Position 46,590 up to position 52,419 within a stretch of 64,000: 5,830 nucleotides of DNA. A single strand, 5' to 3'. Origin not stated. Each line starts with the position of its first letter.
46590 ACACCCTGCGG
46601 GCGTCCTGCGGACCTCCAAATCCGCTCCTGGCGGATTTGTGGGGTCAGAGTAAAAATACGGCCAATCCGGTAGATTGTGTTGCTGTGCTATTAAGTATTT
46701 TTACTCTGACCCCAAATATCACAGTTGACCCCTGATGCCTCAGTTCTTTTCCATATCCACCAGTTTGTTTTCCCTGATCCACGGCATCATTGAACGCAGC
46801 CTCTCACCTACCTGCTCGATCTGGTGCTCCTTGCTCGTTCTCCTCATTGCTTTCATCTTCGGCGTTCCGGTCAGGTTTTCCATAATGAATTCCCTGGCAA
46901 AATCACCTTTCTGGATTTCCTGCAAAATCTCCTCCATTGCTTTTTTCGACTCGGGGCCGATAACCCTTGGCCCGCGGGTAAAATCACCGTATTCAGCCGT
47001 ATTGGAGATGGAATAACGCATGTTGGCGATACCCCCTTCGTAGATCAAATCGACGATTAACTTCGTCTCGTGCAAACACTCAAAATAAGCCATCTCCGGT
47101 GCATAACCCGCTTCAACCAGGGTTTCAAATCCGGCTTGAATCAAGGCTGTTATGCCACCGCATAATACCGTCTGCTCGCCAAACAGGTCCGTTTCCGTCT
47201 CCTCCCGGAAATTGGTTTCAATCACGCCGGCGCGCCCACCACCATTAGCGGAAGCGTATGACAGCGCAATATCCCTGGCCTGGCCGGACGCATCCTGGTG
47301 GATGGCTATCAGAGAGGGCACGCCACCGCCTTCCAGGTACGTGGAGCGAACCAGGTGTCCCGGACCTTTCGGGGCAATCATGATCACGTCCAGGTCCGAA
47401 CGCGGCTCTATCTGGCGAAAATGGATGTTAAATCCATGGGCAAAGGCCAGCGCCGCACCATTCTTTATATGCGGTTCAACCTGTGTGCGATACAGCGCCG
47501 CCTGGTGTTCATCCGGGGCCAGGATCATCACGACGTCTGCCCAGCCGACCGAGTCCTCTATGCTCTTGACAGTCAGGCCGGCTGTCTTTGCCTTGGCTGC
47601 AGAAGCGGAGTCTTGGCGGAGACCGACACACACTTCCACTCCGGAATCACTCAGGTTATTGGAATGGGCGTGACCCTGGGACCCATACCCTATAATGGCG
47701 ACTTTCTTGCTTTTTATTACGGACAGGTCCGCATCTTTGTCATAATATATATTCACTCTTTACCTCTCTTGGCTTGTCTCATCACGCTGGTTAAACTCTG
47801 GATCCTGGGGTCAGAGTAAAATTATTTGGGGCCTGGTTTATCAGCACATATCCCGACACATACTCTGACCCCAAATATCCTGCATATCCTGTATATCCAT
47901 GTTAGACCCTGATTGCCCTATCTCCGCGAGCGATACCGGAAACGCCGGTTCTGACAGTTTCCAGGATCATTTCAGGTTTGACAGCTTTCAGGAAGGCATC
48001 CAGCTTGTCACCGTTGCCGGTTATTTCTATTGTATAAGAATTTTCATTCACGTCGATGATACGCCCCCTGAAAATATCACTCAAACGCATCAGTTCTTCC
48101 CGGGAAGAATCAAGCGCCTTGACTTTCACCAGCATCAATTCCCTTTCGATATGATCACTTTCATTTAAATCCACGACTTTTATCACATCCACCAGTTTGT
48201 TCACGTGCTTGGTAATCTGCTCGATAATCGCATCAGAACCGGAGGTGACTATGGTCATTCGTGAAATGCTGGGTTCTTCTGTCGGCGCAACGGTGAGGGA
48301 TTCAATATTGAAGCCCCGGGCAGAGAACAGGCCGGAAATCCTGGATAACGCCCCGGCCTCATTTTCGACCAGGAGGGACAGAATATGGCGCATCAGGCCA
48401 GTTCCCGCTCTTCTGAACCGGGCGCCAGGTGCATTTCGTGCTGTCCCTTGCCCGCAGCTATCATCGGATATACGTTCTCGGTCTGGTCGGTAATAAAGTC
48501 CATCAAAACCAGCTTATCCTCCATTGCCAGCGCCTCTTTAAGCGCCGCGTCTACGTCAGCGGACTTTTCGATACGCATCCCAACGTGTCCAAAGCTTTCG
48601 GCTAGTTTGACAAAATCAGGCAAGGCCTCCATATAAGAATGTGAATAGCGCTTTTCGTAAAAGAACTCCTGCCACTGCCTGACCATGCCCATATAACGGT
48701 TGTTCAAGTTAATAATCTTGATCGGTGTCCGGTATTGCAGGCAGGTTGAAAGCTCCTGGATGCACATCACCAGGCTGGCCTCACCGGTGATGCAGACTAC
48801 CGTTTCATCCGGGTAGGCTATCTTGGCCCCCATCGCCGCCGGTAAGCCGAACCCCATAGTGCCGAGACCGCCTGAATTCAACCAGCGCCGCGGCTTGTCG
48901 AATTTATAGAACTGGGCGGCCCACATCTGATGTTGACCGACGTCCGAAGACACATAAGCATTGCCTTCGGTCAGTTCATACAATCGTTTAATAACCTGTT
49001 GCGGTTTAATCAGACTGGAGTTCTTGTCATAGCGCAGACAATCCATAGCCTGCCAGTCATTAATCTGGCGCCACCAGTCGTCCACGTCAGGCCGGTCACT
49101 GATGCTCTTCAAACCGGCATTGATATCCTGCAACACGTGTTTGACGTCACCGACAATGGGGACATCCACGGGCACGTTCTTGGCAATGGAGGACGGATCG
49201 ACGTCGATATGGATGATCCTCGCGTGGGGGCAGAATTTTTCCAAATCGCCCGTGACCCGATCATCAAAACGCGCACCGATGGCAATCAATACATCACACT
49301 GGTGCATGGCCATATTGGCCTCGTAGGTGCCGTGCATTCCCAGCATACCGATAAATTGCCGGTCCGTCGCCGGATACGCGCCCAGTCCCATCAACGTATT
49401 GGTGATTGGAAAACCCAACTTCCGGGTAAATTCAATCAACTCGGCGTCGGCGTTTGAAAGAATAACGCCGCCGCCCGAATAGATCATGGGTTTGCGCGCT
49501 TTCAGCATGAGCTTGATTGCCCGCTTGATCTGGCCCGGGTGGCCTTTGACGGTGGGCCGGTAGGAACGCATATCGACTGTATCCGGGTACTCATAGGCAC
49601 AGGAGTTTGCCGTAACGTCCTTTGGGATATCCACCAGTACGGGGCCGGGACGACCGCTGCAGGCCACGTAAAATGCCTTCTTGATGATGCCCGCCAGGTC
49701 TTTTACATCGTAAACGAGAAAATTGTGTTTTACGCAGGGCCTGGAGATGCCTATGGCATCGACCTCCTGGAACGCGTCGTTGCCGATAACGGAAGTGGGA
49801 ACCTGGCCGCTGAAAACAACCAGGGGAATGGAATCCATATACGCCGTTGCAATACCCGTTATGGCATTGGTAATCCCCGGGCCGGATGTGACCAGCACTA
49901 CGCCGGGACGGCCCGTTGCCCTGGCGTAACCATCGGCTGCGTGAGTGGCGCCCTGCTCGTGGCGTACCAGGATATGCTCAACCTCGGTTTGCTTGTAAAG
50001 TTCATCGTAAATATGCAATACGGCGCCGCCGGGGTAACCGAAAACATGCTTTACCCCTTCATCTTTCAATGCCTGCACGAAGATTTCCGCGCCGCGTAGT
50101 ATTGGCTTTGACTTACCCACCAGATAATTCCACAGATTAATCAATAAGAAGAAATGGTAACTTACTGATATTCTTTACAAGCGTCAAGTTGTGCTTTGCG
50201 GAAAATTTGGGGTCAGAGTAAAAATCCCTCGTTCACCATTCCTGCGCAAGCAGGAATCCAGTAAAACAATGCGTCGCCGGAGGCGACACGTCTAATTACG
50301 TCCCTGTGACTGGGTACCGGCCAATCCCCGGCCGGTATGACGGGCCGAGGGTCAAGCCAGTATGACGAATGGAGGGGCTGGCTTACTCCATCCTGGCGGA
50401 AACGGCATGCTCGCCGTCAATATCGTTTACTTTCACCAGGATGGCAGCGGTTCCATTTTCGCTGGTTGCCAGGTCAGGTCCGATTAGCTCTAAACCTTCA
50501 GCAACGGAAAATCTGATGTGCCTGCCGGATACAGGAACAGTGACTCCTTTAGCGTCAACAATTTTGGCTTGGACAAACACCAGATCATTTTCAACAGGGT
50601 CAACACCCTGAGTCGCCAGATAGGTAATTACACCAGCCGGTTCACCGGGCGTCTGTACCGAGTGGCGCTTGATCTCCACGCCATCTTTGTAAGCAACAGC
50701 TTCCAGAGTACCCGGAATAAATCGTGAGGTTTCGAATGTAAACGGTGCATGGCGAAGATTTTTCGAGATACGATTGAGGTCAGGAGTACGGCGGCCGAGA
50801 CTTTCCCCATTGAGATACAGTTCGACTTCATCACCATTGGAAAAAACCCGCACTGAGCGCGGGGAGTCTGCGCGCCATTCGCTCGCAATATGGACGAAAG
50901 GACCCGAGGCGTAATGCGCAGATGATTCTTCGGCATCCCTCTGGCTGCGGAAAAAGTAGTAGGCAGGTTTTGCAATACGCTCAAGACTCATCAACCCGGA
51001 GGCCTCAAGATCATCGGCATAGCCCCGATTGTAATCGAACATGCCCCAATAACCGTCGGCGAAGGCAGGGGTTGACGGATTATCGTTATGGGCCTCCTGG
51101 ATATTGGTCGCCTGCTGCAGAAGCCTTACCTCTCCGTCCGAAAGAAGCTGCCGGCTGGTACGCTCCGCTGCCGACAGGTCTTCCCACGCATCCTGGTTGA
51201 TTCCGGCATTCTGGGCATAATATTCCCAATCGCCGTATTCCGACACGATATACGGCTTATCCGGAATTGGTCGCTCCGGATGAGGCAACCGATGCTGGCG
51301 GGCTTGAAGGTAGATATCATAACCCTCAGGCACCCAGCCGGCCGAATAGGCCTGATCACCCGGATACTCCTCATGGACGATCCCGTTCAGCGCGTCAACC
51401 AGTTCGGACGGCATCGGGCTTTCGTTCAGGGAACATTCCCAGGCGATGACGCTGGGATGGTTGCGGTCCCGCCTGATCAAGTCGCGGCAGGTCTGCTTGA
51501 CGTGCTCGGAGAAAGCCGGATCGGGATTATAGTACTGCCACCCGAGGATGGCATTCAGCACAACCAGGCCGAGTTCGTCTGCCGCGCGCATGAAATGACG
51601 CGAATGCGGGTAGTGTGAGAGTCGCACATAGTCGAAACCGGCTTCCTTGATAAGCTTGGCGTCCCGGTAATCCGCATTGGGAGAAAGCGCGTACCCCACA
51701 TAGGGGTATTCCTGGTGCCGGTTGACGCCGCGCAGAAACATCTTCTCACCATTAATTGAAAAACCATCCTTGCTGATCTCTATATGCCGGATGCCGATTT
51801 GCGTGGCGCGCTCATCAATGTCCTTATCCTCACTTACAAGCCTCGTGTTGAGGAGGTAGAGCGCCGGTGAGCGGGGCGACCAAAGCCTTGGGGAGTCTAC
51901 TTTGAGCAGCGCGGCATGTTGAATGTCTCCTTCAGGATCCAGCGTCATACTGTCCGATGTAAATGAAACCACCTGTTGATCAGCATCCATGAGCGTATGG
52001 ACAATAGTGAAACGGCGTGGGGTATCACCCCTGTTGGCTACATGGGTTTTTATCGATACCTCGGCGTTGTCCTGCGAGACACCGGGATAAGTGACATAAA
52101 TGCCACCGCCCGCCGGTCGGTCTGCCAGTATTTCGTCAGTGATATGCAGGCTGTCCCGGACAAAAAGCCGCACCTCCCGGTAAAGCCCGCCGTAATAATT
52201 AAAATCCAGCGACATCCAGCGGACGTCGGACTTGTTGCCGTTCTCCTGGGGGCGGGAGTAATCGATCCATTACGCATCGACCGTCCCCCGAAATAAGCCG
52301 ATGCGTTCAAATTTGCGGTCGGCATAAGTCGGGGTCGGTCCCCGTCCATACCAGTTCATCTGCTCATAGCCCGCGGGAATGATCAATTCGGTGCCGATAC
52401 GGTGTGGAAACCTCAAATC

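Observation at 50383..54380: Tandem GH2 glycosidases fused in frame across a single TAA, both lacking N-terminal domains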

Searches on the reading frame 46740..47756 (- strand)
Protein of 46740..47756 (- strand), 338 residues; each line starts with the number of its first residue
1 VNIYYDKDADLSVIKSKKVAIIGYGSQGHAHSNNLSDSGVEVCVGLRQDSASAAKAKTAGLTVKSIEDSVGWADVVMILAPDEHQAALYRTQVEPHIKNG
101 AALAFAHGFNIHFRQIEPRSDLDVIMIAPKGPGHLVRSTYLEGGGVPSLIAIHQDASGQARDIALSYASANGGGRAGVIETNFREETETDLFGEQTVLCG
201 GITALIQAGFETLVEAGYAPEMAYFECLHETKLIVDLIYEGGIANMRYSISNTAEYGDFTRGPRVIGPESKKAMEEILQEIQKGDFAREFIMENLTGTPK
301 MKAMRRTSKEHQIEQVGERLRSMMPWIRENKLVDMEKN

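Call 47: find_encoding_contigs(protein=window:46740-47756:-, flank=10000, max_places=10)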
Protein window:46740-47756:- (338 aa): 1 contig read that carries it; 1 place shown.
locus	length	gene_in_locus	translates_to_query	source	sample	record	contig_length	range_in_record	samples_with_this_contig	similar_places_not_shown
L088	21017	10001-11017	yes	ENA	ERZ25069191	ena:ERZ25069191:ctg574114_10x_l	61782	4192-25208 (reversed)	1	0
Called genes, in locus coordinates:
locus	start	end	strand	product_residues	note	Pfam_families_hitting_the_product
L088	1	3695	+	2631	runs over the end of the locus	PF16656:Pur_ac_phosph_N (faint), PF13753:SWM_repeat, PF00041:fn3, PF14794:DUF4479 (faint), PF00041:fn3, PF07715:Plug, PF00593:TonB_dep_Rec_b-barrel, PF14905:OMP_b-brl_3, +2 more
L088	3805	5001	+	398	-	PF07745:Glyco_hydro_53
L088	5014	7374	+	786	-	PF02837:Glyco_hydro_2_N, PF22666:Glyco_hydro_2_N2, PF00703:Glyco_hydro_2, PF02836:Glyco_hydro_2_C, PF16355:DUF4982, PF18565:Glyco_hydro2_C5 (weak)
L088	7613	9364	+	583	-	PF02776:TPP_enzyme_N, PF00205:TPP_enzyme_M, PF02775:TPP_enzyme_C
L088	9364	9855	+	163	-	PF01842:ACT, PF22629:ACT_AHAS_ss, PF13710:ACT_5, PF10369:ALS_ss_C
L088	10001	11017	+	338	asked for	PF02826:2-Hacid_dh_C (weak), PF03807:F420_oxidored (weak), PF07991:KARI_N, PF01450:KARI_C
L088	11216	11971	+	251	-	PF01066:CDP-OH_P_transf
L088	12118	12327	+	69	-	PF00313:CSD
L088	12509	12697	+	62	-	-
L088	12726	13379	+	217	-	PF02163:Peptidase_M50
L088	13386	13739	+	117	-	PF04993:TfoX_N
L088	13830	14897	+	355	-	PF01555:N6_N4_Mtase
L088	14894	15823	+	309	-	-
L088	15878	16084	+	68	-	PF10049:DUF2283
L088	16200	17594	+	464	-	PF00909:Ammonium_transp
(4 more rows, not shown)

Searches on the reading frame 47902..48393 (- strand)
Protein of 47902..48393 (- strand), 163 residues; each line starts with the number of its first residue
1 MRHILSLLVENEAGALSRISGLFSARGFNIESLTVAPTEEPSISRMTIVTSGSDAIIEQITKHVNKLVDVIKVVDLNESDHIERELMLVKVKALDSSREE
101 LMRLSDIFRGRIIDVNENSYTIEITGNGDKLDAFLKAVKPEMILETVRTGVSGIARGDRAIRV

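Call 16: find_encoding_contigs(protein=window:47902-48393:-, flank=10000, max_places=10)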
Protein window:47902-48393:- (163 aa): 2 contigs read that carry it; 2 places shown.
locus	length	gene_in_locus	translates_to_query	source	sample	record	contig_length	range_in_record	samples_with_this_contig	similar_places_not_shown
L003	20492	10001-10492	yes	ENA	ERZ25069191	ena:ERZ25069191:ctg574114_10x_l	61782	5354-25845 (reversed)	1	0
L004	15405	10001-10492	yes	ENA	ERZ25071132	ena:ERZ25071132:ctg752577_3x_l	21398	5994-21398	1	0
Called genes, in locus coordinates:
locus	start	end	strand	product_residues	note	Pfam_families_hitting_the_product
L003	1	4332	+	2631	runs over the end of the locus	PF16656:Pur_ac_phosph_N (faint), PF13753:SWM_repeat, PF00041:fn3, PF14794:DUF4479 (faint), PF00041:fn3, PF07715:Plug, PF00593:TonB_dep_Rec_b-barrel, PF14905:OMP_b-brl_3, +2 more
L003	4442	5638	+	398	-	PF07745:Glyco_hydro_53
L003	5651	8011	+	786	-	PF02837:Glyco_hydro_2_N, PF22666:Glyco_hydro_2_N2, PF00703:Glyco_hydro_2, PF02836:Glyco_hydro_2_C, PF16355:DUF4982, PF18565:Glyco_hydro2_C5 (weak)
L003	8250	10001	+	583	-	PF02776:TPP_enzyme_N, PF00205:TPP_enzyme_M, PF02775:TPP_enzyme_C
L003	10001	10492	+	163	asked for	PF01842:ACT, PF22629:ACT_AHAS_ss, PF13710:ACT_5, PF10369:ALS_ss_C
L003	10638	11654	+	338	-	PF02826:2-Hacid_dh_C (weak), PF03807:F420_oxidored (weak), PF07991:KARI_N, PF01450:KARI_C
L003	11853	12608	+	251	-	PF01066:CDP-OH_P_transf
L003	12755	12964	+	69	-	PF00313:CSD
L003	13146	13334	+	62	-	-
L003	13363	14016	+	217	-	PF02163:Peptidase_M50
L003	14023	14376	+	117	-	PF04993:TfoX_N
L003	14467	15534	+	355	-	PF01555:N6_N4_Mtase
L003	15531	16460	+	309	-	-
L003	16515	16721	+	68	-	PF10049:DUF2283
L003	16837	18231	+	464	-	PF00909:Ammonium_transp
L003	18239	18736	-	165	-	-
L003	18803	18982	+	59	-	-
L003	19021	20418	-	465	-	PF13520:AA_permease_2, PF00324:AA_permease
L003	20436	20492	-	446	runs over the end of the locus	PF13424:TPR_12 (weak)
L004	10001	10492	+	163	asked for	PF01842:ACT, PF22629:ACT_AHAS_ss, PF13710:ACT_5, PF10369:ALS_ss_C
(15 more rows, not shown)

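Call 32: search_protein_families(library=pfam, proteins=[L003:5651-8008:+], max_evalue=0.001)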
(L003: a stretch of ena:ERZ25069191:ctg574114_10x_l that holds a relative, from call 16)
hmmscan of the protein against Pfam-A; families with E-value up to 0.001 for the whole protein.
L003:5651-8008:+ (786 aa): 6 families
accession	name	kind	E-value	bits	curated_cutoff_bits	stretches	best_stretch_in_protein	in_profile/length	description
PF02836.23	Glyco_hydro_2_C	-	1e-22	81.1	21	1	321-444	1-138/302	Glycosyl hydrolases family 2, TIM barrel domain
PF00703.27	Glyco_hydro_2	-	1.4e-16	61.6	23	1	218-319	8-109/109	Glycosyl hydrolases family 2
PF16355.11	DUF4982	-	4.3e-16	59.1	23.9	1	630-691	5-60/61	Domain of unknown function (DUF4982)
PF02837.24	Glyco_hydro_2_N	-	4.1e-15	56.6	28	1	92-194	63-166/169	Glycosyl hydrolases family 2, sugar binding domain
PF22666.2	Glyco_hydro_2_N2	-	1.4e-08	35.5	27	1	93-165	47-119/167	Glycosyl hydrolase 2 galactose-binding domain-like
PF18565.7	Glyco_hydro2_C5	-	2.5e-06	27.7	32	1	718-763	14-59/103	Glycoside hydrolase family 2 C-terminal domain 5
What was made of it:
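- Closest known: GH2 enzymes with DUF4982 and C-terminal domain 5. Same: The domain order is sugar-binding, Ig, TIM, DUF4982, C5 in the intact 786-aa protein (call 32).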

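Call 35: search_protein_families(library=ncbifam, proteins=[L003:5651-8008:+], max_evalue=0.00001)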
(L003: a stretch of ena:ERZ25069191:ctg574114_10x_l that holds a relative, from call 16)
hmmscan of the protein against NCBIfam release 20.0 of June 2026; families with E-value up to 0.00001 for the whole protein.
L003:5651-8008:+ (786 aa): 11 families
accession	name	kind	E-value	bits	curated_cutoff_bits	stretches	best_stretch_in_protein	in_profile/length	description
NF041463.1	GalB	equivalog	2.6e-87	293.5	900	2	72-438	100-476/869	beta-galactosidase GalB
NF041462.1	GalA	equivalog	2.2e-84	284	900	2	96-444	84-407/763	beta-galactosidase GalA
NF050095.1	BetGlucuronLacZ4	equivalog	6e-77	259.2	950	1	44-468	16-438/666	beta-glucuronidase LacZ4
NF007538.0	PRK10150.1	equivalog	3.7e-52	177.4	544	1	91-438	62-418/607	beta-glucuronidase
NF049891.1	Bet1-4galacdseBT4156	equivalog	4.9e-45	153.8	1700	1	96-436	79-403/946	exo-beta-1,4-galactosidase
NF049877.1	GlucurArabfur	equivalog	1.7e-44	151.8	1800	1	39-461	364-789/1400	beta-d-glucuronidase/beta-L-arabinofuranosidase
NF052611.1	beta_gal_Bga2A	equivalog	4.6e-44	150.7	999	1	83-449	102-465/1007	beta-galactosidase, LacZ type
NF007074.0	PRK09525.1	subfamily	3e-41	141.1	1221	1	82-442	109-463/1027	beta-galactosidase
NF007666.0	PRK10340.1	equivalog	4e-39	134.2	1284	1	96-442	111-450/1030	beta-galactosidase subunit alpha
NF041100.1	betagal_LacZ_Ttogales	equivalog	9.8e-37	126.2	2000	1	81-437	95-439/1090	beta-galactosidase LacZ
NF049890.1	Bet1-4galacdseBT4151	equivalog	5.4e-28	97.4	1500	1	91-403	104-408/952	exo-beta-1,4-galactosidase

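Call 56: search_protein_families(library=pfam, proteins=[L003:1-4329:+], max_evalue=0.001)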
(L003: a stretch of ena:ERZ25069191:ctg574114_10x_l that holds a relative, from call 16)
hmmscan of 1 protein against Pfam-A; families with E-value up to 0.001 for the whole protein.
L003:1-4329:+ (1443 aa): 3 families
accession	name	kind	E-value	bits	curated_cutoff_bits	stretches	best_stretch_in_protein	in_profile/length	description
PF00593.30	TonB_dep_Rec_b-barrel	-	3.7e-25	90.1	27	1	1008-1408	49-436/436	TonB dependent receptor-like, beta-barrel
PF07715.20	Plug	-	9.8e-16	58.6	23.9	1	598-702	2-107/107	TonB-dependent Receptor Plug Domain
PF14905.12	OMP_b-brl_3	-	5e-13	49.3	27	1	1118-1440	111-408/408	Outer membrane protein beta-barrel family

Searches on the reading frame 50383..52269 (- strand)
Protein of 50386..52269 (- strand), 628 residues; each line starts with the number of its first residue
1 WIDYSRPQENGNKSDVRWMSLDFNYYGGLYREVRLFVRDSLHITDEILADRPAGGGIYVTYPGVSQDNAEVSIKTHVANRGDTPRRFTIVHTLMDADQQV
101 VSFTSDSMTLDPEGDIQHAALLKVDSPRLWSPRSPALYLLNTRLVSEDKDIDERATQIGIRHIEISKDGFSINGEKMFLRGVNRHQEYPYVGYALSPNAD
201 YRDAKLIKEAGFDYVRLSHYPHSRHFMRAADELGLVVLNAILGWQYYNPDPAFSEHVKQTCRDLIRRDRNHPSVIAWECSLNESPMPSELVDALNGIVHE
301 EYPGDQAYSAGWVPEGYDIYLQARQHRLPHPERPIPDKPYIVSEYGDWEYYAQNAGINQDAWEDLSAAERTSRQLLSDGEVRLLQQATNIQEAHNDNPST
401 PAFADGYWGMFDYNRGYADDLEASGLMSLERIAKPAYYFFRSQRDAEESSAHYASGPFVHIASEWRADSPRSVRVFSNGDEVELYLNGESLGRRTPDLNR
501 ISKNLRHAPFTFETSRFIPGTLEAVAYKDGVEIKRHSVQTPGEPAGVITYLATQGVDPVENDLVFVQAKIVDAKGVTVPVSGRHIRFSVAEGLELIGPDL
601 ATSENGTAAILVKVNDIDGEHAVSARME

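Call 8: search_protein_families(library=pfam, proteins=[window:50386-52269:-], max_evalue=0.01)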
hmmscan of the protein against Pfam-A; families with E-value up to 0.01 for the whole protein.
window:50386-52269:- (628 aa): 6 families
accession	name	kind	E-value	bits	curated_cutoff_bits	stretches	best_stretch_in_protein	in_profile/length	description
PF02836.23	Glyco_hydro_2_C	-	5e-23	82.1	21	1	163-286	1-138/302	Glycosyl hydrolases family 2, TIM barrel domain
PF00703.27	Glyco_hydro_2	-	2.3e-16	61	23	1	60-161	8-109/109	Glycosyl hydrolases family 2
PF16355.11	DUF4982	-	3.2e-16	59.5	23.9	1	472-533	5-60/61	Domain of unknown function (DUF4982)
PF18565.7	Glyco_hydro2_C5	-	1.5e-06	28.5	32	1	560-605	14-59/103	Glycoside hydrolase family 2 C-terminal domain 5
PF02929.23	Bgal_small_N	-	8.1e-05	22.9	25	1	2-22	159-179/248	Beta galactosidase small chain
PF24318.1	DUF7490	-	0.0097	16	27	0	62-124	12-76/106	Domain of unknown function (DUF7490)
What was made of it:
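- Checked: Pfam for ORF 2 (call 8): GH2 Ig domain, TIM barrel, DUF4982 and C5, with no Glyco_hydro_2_N.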

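Call 11: find_encoding_contigs(protein=window:50383-52215:-, flank=10000, max_places=10)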
Protein window:50383-52215:- (610 aa): no gene with exactly this product is on record in the collection.

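Call 42: find_homologous_proteins(query=window:50386-52215:-, max_evalue=1e-100)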
Query window:50386-52215:- (610 aa): 4405 proteins with E <= 1e-100 among 8000 candidates; the best 120 are listed.
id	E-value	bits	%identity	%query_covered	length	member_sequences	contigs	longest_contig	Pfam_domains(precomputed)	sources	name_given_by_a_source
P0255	0.0e+0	1339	95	100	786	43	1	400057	PF02837.25,PF16355.12,PF02836.24,PF00703.28,PF18565.8,PF22666.3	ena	-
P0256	0.0e+0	1313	92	100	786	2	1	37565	PF02837.25,PF16355.12,PF02836.24,PF00703.28,PF22666.3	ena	-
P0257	0.0e+0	1163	82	100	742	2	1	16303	PF02837.25,PF16355.12,PF02836.24,PF00703.28,PF18565.8,PF22666.3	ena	-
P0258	0.0e+0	1156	81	100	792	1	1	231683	PF02837.25,PF16355.12,PF02836.24,PF00703.28,PF18565.8,PF22666.3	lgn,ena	-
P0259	0.0e+0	1156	82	99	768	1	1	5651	PF02837.25,PF16355.12,PF02836.24,PF00703.28,PF18565.8,PF22666.3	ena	-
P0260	0.0e+0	1151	81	100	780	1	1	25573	PF02837.25,PF16355.12,PF02836.24,PF00703.28,PF18565.8,PF22666.3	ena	-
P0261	0.0e+0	1150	81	100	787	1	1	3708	PF02837.25,PF16355.12,PF02836.24,PF00703.28,PF22666.3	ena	-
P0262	0.0e+0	1145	81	100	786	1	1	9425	PF02837.25,PF16355.12,PF02836.24,PF00703.28,PF18565.8,PF22666.3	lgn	-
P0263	0.0e+0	1143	82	97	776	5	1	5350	PF02837.25,PF16355.12,PF02836.24,PF00703.28,PF18565.8,PF22666.3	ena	-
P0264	0.0e+0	1141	82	99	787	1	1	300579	PF02837.25,PF16355.12,PF02836.24,PF00703.28,PF18565.8,PF22666.3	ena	-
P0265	0.0e+0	1140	80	100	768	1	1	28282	PF02837.25,PF16355.12,PF02836.24,PF00703.28,PF18565.8,PF22666.3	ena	-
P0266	0.0e+0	1140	80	100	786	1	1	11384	PF02837.25,PF16355.12,PF02836.24,PF00703.28,PF18565.8,PF22666.3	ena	-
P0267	0.0e+0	1132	80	100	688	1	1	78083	PF02837.25,PF16355.12,PF02836.24,PF00703.28,PF18565.8,PF22666.3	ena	-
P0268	0.0e+0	1128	79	100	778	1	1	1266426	PF02837.25,PF16355.12,PF02836.24,PF00703.28,PF18565.8,PF22666.3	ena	-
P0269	0.0e+0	1027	72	100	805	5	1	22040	PF02837.25,PF16355.12,PF02836.24,PF00703.28,PF18565.8,PF22666.3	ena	-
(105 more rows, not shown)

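Call 43: list_cluster_members(proteins=[P0255])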
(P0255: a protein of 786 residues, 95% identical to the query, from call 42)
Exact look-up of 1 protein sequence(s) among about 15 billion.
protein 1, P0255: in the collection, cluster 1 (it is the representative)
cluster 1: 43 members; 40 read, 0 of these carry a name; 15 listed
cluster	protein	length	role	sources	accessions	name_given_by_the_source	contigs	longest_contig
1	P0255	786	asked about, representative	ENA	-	-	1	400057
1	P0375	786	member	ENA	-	-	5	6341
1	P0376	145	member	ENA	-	-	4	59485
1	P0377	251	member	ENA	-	-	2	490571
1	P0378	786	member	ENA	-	-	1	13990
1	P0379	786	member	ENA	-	-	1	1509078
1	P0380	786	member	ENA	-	-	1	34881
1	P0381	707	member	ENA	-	-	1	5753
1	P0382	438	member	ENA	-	-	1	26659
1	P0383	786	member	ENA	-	-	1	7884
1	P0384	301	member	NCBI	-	-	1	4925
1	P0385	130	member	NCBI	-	-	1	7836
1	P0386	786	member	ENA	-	-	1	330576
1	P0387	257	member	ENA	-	-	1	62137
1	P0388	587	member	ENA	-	-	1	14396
